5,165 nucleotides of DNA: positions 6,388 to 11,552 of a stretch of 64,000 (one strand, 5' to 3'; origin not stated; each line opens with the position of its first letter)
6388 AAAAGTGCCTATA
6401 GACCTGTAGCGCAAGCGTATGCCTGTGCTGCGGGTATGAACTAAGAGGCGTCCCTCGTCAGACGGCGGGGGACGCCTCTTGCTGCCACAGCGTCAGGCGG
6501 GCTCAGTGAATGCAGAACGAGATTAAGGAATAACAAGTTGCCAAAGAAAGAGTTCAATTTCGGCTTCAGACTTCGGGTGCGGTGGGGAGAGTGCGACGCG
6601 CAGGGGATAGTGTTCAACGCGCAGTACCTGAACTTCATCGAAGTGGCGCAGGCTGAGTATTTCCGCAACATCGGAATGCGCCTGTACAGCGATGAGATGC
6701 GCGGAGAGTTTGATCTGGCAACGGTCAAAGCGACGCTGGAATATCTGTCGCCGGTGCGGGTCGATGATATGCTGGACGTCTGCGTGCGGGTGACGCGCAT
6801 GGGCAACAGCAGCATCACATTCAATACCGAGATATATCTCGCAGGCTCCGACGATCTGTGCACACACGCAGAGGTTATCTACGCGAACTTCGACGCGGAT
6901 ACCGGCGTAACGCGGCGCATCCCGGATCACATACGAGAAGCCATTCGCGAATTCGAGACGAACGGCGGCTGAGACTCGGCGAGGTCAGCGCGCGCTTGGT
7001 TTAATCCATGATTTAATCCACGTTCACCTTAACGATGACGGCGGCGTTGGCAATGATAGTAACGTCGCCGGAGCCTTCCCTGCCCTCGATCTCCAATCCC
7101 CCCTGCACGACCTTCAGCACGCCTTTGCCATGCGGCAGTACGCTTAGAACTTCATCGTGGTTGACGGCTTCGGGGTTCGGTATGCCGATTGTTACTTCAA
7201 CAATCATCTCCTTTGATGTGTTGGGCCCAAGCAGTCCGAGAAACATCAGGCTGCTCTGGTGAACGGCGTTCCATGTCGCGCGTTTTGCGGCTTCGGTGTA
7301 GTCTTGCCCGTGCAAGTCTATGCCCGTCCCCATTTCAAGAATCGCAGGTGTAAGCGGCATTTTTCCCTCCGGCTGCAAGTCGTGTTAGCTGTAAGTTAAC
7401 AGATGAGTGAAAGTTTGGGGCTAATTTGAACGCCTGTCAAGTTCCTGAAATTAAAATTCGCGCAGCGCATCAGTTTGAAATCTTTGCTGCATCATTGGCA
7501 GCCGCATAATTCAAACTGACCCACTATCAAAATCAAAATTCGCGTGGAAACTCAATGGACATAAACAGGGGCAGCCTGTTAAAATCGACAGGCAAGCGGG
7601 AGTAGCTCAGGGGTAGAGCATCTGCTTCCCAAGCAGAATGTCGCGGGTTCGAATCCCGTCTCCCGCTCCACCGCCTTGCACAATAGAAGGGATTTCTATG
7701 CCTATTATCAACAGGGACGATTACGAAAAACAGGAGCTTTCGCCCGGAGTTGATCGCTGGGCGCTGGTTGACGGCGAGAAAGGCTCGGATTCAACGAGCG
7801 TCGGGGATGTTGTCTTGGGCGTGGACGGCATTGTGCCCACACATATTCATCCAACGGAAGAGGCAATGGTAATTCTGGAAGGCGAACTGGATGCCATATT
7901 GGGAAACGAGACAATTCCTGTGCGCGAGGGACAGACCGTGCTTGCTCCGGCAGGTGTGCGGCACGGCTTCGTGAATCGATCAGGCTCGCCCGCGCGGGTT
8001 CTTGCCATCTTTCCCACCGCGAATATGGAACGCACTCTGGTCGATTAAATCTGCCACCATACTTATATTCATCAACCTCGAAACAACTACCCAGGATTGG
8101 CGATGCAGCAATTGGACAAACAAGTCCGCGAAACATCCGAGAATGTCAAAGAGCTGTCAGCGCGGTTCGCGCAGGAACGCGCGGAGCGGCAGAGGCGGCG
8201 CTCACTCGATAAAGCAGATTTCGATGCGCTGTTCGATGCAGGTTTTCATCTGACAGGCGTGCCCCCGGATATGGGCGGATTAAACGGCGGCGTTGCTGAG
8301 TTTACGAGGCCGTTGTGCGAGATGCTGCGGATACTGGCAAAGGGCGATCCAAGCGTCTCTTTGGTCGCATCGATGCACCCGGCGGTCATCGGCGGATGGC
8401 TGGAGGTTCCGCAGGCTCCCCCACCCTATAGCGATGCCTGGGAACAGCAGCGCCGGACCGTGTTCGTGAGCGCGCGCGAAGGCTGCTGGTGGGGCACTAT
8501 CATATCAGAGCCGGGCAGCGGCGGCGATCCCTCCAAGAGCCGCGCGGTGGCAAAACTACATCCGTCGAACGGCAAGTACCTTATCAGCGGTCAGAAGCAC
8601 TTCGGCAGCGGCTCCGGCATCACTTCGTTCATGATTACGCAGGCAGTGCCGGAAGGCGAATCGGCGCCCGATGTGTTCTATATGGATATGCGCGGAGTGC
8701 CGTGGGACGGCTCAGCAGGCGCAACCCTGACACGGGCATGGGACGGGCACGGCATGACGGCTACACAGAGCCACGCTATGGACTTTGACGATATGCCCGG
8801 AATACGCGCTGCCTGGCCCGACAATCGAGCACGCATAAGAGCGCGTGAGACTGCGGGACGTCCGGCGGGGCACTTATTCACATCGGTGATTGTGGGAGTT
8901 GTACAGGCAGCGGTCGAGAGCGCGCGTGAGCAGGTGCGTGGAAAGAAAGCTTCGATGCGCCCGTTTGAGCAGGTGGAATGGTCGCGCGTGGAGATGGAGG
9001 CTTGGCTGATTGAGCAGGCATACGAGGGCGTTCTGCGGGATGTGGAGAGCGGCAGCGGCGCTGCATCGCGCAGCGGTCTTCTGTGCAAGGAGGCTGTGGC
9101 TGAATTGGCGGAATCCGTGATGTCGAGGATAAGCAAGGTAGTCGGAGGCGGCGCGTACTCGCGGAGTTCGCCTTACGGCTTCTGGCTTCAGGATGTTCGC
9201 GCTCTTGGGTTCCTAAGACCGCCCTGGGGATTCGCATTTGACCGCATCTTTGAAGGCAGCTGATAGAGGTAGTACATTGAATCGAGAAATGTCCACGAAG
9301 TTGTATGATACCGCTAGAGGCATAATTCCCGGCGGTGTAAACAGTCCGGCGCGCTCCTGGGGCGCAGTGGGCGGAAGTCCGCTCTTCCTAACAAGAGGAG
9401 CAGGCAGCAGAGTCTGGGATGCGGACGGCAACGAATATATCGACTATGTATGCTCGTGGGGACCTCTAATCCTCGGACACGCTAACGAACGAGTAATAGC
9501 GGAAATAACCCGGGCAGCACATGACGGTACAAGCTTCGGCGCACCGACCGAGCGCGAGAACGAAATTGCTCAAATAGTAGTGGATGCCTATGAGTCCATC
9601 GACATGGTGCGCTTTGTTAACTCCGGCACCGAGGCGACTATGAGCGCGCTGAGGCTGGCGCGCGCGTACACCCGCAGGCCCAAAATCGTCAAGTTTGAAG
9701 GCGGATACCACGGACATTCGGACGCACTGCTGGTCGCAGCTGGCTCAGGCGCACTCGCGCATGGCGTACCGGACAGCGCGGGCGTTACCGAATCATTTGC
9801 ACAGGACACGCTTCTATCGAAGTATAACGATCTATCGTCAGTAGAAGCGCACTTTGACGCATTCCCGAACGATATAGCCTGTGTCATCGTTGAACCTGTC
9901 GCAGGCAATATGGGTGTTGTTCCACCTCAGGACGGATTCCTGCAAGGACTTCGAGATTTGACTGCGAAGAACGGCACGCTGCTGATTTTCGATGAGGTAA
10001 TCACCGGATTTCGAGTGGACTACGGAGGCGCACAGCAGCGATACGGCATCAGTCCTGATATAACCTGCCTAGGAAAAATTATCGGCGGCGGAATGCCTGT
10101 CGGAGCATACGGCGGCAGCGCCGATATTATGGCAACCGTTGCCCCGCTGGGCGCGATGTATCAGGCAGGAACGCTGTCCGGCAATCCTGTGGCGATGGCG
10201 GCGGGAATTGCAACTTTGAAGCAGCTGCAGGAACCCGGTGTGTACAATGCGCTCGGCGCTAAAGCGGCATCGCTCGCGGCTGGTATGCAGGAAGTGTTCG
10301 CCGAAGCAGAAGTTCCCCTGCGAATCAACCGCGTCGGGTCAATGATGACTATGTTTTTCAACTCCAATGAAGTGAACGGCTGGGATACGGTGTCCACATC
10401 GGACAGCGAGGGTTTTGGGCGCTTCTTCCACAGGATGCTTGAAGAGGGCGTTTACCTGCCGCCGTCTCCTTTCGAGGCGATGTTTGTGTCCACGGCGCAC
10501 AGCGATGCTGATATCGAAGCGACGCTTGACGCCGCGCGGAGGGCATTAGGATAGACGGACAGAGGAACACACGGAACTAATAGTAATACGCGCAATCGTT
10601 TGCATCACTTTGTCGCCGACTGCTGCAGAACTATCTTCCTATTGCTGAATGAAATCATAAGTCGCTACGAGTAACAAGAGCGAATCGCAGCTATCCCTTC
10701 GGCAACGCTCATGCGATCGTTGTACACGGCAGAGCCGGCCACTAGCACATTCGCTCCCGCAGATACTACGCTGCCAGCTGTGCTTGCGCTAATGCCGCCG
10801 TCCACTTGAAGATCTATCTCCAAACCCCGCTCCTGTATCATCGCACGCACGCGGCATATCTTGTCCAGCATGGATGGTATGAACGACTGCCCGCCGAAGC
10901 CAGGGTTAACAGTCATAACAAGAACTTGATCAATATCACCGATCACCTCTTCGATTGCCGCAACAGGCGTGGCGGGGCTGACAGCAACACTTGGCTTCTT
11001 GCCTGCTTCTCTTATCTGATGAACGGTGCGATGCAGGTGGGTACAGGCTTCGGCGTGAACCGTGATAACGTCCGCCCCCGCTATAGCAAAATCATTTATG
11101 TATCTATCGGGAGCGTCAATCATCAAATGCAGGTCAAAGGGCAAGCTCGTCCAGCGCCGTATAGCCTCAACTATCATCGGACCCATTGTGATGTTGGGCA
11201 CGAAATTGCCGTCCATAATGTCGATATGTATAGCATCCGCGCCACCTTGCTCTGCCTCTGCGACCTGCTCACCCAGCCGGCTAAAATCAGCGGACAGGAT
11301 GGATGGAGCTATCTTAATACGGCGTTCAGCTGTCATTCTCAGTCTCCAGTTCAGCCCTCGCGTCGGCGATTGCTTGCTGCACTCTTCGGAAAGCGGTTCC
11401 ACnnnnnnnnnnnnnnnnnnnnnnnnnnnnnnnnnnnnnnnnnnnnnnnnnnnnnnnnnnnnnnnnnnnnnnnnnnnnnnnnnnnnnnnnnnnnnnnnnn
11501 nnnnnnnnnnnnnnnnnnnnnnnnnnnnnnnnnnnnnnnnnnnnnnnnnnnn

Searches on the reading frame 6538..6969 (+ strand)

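Call 21: search_protein_families(library=pfam, proteins=[window:6538-6969:+], max_evalue=0.001)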
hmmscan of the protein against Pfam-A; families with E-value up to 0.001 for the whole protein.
window:6538-6969:+ (144 aa): 2 families
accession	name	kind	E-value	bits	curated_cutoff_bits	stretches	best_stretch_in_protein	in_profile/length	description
PF13279.12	4HBT_2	-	4.6e-14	53.4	25.5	1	14-136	1-122/122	Thioesterase-like superfamily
PF03061.28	4HBT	-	6.1e-14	52.5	20.6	1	22-103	1-74/79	Thioesterase superfamily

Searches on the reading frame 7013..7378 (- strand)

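Call 41: search_protein_families(library=pfam, proteins=[window:7013-7378:-], max_evalue=0.00001)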
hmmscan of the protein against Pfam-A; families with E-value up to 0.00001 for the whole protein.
window:7013-7378:- (121 aa): 1 family
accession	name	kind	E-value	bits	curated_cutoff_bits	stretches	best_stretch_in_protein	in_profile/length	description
PF09585.15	Lin0512_fam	-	1.5e-30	106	23.4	1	13-116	3-114/114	Conserved hypothetical protein (Lin0512_fam)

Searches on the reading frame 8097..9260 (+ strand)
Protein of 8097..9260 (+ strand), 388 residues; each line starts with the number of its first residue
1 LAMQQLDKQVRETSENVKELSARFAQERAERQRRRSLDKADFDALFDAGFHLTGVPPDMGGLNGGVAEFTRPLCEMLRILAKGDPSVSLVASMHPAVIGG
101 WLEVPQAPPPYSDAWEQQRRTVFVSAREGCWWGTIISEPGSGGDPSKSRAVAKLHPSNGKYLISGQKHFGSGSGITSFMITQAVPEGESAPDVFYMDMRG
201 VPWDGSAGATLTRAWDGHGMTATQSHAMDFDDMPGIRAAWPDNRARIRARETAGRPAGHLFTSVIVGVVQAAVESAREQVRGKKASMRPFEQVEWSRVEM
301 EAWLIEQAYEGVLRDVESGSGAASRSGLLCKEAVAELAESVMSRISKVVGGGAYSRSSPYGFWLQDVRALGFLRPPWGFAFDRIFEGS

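Call 21: search_protein_families(library=pfam, proteins=[window:8097-9260:+], max_evalue=0.001)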
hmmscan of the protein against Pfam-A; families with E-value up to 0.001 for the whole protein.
window:8097-9260:+ (388 aa): 1 family
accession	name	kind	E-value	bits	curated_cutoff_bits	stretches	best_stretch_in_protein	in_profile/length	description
PF02770.24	Acyl-CoA_dh_M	-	4e-08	33.7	33.3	1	135-233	3-97/97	Acyl-CoA dehydrogenase, middle domain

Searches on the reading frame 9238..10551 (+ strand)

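Call 21: search_protein_families(library=pfam, proteins=[window:9238-10551:+], max_evalue=0.001)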
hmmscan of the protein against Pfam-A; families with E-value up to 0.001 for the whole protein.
window:9238-10551:+ (438 aa): 1 family
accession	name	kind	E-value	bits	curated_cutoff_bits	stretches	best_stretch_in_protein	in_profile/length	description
PF00202.27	Aminotran_3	-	2.5e-77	260.7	30.5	1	48-411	10-375/403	Aminotransferase class-III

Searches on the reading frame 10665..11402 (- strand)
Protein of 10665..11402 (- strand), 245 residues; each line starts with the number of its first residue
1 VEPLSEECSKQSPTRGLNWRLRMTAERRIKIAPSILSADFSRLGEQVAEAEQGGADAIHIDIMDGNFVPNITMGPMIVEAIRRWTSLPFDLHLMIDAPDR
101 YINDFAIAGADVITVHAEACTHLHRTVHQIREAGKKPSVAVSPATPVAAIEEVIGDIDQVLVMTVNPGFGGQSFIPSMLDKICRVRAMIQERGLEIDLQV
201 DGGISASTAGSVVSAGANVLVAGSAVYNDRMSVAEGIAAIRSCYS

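Call 21: search_protein_families(library=pfam, proteins=[window:10665-11402:-], max_evalue=0.001)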
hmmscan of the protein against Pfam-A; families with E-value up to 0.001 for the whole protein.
window:10665-11402:- (245 aa): 1 family
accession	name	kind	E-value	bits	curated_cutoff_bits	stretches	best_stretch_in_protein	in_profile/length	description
PF00834.25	Ribul_P_3_epim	-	1e-82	276.8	21.1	1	30-227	1-198/198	Ribulose-phosphate 3 epimerase family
